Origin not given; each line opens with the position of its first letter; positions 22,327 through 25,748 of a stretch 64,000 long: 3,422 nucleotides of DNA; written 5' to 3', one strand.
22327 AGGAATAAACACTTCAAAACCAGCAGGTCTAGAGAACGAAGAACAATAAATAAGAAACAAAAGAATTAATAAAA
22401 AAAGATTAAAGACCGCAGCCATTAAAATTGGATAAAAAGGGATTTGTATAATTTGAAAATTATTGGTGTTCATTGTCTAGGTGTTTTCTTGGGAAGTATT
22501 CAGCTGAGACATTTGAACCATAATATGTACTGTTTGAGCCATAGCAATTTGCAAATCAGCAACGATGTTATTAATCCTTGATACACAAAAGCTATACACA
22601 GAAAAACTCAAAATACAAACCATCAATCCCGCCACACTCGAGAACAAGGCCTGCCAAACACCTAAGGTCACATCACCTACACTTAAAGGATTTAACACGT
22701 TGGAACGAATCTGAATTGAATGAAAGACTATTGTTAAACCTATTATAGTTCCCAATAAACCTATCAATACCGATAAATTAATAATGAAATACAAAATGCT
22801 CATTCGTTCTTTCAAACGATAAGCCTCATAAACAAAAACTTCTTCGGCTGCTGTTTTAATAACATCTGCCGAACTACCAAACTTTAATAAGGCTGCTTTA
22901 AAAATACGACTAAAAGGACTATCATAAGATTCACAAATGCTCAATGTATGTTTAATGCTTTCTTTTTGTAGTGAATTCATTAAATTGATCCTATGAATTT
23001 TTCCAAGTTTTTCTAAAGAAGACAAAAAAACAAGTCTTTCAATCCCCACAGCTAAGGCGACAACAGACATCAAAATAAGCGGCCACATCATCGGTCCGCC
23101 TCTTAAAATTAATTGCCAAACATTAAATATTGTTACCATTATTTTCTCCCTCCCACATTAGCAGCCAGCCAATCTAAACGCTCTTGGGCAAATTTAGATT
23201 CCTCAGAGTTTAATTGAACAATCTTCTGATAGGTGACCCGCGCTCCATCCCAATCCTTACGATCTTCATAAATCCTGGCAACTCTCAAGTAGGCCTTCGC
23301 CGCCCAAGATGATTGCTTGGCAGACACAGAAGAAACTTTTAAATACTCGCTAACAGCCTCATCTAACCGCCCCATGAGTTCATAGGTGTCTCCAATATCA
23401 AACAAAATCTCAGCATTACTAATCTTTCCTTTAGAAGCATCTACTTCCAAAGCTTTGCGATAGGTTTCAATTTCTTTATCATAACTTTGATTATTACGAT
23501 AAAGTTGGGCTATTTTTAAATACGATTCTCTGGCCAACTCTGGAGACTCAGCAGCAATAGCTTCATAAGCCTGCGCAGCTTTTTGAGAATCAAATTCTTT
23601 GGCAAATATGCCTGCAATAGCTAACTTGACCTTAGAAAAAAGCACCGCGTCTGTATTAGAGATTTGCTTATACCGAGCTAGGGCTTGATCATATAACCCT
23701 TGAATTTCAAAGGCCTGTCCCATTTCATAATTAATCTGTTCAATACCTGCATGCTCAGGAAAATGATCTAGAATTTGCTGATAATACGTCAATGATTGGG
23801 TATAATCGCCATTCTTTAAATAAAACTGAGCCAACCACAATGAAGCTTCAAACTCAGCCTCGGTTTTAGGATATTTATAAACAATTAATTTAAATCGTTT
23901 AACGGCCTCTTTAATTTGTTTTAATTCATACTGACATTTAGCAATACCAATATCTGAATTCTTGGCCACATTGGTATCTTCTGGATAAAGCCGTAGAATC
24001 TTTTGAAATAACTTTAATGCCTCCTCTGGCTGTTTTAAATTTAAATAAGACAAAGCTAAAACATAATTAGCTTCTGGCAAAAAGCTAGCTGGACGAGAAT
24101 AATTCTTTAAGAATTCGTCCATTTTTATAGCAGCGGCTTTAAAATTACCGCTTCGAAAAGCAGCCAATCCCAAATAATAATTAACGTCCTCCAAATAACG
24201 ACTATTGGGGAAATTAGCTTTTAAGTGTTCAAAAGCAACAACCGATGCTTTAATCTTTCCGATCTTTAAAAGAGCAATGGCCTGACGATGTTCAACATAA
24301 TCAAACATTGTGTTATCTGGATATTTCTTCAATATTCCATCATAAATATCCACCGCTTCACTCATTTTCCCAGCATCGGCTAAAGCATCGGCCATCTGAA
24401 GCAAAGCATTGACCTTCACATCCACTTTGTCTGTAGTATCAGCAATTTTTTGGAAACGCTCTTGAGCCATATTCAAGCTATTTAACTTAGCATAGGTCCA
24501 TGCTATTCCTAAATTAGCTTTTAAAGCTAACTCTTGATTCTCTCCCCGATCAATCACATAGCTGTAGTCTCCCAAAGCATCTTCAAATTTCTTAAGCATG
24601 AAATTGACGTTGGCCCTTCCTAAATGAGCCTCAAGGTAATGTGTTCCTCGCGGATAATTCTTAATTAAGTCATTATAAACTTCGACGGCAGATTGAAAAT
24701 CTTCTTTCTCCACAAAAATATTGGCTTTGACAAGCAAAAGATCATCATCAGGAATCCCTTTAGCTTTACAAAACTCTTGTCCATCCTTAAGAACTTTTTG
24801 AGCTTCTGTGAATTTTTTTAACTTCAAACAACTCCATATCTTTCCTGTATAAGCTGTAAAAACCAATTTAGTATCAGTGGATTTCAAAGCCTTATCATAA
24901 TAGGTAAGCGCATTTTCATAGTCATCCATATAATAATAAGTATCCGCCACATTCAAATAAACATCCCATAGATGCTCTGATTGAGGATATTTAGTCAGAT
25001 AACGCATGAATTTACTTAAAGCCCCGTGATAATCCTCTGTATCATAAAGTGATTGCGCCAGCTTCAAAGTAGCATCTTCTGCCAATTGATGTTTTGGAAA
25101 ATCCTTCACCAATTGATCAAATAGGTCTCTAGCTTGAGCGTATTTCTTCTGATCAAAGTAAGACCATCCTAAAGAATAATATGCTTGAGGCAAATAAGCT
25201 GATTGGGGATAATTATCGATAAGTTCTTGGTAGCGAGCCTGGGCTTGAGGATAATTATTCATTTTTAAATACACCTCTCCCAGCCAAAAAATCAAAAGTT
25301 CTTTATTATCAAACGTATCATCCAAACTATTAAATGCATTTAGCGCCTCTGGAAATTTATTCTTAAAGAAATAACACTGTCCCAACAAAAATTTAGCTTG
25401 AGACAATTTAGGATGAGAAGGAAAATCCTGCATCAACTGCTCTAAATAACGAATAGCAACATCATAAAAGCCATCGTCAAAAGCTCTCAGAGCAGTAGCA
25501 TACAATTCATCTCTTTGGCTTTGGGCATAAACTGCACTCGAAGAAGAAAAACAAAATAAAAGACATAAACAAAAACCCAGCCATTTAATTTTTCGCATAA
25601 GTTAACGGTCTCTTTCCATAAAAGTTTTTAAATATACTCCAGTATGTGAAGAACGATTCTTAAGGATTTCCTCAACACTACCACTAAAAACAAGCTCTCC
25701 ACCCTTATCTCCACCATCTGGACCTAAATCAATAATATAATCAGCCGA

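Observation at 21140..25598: TPR protein, ExbB, ExbD, TonB-stub, Zn-ribbon protein and PilX-like minor pilin co-oriented directly upstream of the pilus operon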

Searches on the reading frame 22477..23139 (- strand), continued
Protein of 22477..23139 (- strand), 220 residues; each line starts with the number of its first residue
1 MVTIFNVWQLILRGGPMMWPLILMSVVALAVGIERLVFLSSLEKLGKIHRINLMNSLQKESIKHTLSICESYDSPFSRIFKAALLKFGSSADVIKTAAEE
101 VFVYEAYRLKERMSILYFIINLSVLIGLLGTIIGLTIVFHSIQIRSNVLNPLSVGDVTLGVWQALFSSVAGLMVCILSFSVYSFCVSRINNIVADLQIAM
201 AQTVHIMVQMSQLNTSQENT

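Call 93: search_solved_structures(query=A1, max_evalue=0.01, show_alignments=2)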
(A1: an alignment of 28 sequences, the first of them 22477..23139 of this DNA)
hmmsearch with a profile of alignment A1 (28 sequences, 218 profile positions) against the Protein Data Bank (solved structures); distinct sequences matched with E-value up to 0.01: 9.
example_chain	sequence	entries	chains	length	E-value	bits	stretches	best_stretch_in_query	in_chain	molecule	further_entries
9kpz_A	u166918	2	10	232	1.3e-18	70.5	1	1-212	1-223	Tol-Pal system protein TolQ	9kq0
8odt_A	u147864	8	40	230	6.2e-18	68.2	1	6-212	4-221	Tol-Pal system protein TolQ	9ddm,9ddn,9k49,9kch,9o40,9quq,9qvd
5sv0_B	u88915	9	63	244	3.4e-13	52.7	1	18-204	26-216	Biopolymer transport protein ExbB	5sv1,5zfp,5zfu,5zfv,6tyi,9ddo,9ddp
7ajq_A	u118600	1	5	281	2.6e-11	46.6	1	18-201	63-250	Biopolymer transport protein ExbB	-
6ye4_A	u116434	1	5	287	3e-11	46.4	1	18-198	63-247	Biopolymer transport protein ExbB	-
9avi_A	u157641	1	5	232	1.2e-10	44.4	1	10-212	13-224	Tol-Pal system protein TolQ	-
8vlw_A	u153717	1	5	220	1.3e-10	44.3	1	10-211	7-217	Tol-Pal system protein TolQ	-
8ucs_C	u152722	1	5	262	0.0046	19.6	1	56-172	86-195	Motility protein A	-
6ysf_E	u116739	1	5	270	0.0049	19.5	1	56-172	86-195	Chemotaxis MotA protein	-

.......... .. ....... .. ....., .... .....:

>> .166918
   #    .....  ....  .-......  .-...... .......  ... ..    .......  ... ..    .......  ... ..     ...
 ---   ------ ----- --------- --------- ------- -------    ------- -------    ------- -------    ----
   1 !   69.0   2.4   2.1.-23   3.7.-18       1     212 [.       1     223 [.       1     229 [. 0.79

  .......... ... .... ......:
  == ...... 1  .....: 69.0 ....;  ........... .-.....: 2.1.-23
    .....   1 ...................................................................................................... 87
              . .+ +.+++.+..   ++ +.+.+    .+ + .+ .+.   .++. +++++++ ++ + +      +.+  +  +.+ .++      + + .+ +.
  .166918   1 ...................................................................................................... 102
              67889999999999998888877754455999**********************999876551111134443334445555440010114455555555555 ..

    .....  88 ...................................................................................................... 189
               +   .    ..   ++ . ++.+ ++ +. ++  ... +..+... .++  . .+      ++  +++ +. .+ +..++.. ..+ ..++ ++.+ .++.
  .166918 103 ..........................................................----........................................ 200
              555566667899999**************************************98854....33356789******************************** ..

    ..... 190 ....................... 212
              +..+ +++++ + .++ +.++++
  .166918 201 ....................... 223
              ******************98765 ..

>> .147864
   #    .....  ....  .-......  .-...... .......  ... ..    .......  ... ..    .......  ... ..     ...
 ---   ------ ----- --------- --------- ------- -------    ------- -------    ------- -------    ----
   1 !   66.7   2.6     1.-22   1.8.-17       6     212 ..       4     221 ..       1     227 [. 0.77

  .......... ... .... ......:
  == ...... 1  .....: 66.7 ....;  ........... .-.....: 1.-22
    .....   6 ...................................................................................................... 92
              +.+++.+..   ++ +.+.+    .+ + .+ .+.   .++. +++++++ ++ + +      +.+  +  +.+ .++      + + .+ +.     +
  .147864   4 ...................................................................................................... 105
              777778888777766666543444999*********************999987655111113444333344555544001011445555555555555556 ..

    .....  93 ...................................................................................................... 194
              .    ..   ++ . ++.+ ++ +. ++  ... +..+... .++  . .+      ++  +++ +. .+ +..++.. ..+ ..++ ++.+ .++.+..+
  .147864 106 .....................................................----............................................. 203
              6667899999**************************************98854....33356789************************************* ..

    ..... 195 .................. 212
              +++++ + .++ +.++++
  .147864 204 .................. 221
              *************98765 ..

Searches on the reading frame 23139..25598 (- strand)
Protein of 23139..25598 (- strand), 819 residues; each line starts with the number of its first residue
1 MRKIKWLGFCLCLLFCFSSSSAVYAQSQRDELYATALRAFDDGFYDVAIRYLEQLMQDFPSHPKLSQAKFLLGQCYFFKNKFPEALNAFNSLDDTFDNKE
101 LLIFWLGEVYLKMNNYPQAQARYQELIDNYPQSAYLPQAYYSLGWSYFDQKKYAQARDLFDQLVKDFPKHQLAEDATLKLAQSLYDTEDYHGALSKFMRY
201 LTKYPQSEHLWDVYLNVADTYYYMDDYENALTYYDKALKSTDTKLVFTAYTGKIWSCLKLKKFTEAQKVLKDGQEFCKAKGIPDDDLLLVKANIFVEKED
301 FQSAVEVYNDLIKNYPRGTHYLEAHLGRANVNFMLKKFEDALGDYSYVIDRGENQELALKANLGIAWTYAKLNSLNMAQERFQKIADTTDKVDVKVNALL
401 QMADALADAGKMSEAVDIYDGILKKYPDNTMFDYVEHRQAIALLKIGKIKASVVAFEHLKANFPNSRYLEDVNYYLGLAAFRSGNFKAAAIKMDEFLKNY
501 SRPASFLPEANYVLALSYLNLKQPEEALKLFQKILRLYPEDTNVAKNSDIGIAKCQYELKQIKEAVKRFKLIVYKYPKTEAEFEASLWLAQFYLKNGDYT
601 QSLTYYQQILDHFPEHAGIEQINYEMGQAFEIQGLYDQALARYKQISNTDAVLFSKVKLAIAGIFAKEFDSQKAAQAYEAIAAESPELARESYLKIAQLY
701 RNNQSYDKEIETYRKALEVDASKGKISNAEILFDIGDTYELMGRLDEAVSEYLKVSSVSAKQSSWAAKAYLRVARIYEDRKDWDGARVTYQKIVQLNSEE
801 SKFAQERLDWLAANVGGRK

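Call 4: search_protein_families(library=pfam, proteins=[window:23139-25598:-], max_evalue=0.01)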
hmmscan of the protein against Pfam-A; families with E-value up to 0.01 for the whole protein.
window:23139-25598:- (819 aa): 34 families (the best 25 are shown)
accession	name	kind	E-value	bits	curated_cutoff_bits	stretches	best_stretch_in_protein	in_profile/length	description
PF13174.12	TPR_6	-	2.1e-66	216.5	26.3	6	138-169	1-32/33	Tetratricopeptide repeat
PF13432.12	TPR_16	-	2e-56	188.3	32.7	8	106-169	3-63/65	Tetratricopeptide repeat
PF07719.23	TPR_2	-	6.7e-56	182.3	27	4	508-541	1-34/34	Tetratricopeptide repeat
PF13424.12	TPR_12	-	1.9e-50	169.4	30.1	7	586-645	4-70/77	Tetratricopeptide repeat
PF13428.12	TPR_14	-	3.7e-48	157.4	23.5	3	508-544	1-37/44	Tetratricopeptide repeat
PF14559.12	TPR_19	-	1e-39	135.1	25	3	522-581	5-59/68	Tetratricopeptide repeat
PF00515.34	TPR_1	-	5.1e-37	124.6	27.8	3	509-541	2-34/34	Tetratricopeptide repeat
PF13181.12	TPR_8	-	1.4e-33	112.6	25.7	4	691-721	2-32/34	Tetratricopeptide repeat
PF12895.13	ANAPC3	-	1.2e-26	93.3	27.2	4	508-567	23-77/82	Anaphase-promoting complex, cyclosome, subunit 3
PF13525.12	YfiO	-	1.3e-23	84.3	25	4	439-539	11-121/203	Outer membrane lipoprotein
PF13176.12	TPR_7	-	6.3e-19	66.8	27.9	0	215-241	3-31/36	Tetratricopeptide repeat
PF25062.1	ARM_TT21_N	-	9.8e-18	65.1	40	2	213-341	102-221/222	Tetratricopeptide repeat protein 21 N-terminal ARM repeat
PF09976.15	TPR_21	-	2.6e-16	60.4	25.5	1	114-244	53-179/193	Tetratricopeptide repeat-like domain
PF17874.7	TPR_MalT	-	2.6e-14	53.7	45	1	697-804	8-117/336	MalT-like TPR region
PF24575.1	TPR_Slam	-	5.6e-14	52.9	35.2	0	639-706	34-97/104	Surface lipoprotein assembly modifier, N-terminal TPR repeats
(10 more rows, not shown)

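Call 5: search_protein_families(library=ncbifam, proteins=[window:23139-25598:-], max_evalue=0.01)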
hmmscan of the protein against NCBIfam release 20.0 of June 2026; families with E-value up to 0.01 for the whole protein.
window:23139-25598:- (819 aa): 25 families
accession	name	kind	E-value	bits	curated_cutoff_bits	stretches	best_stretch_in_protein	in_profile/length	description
TIGR02795.1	tol_pal_ybgF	equivalog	3.7e-72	240.5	90.1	10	110-188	12-90/119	tol-pal system protein YbgF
TIGR03302.1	OM_YfiO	subfamily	1.6e-48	165.3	81.4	6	138-240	34-137/239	outer membrane protein assembly factor BamD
NF052312.1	T9SS_PorW_SprE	equivalog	1.1e-36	126.7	250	5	506-739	102-338/716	type IX secretion system periplasmic lipoprotein PorW/SprE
NF040959.1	MamA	equivalog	1.9e-34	118.9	200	4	591-726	45-175/204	magnetosome protein MamA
TIGR02917.1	PEP_TPR_lipo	equivalog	7.3e-34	116.8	312.2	2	353-721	153-496/899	XrtA/PEP-CTERM system TPR-repeat protein PrsT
NF008068.0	PRK10803.1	equivalog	9.6e-27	94.6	383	3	113-208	156-251/263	cell division protein CpoB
NF047371.1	FlcA_CTERM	equivalog_domain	2.3e-17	62.7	300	2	37-131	447-538/646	periplasmic flagellar collar protein FlcA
NF047507.1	TPR_BatC_Lepto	exception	6.8e-13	48.6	175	1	472-547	60-135/214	TPR repeat-containing protein BatC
NF008757.0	PRK11788.1-5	equivalog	4.4e-12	45.9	363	2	583-722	69-212/388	lipopolysaccharide assembly protein LapB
TIGR02521.1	type_IV_pilW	equivalog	3.6e-11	43.1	154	1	471-680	32-227/234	type IV pilus biogenesis/stability protein PilW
NF033920.0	C39_PA2778_fam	equivalog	3.9e-11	42.8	150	0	150-240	169-253/255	PA2778 family cysteine peptidase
NF052415.1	T3SS_chap_SctY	equivalog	1e-10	42.1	70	0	513-610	11-104/106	type III secretion apparatus assembly chaperone SctY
TIGR02552.1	LcrH_SycD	equivalog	3.5e-10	39.7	104.8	2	138-255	19-130/136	SycD/LcrH family type III secretion system chaperone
NF052230.1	T9SS_PorE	exception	7.7e-10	37.7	600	1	544-617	55-125/648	PorE family type IX secretion system protein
TIGR04510.1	mod_pep_cyc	subfamily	1.3e-08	33.8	400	1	218-429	405-601/814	putative peptide modification system cyclase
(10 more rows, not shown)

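Call 60: search_protein_families(library=padloc, proteins=[window:23139-25598:-], max_evalue=0.01)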
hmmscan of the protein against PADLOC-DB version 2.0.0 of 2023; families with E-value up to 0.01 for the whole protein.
window:23139-25598:- (819 aa): 0 families
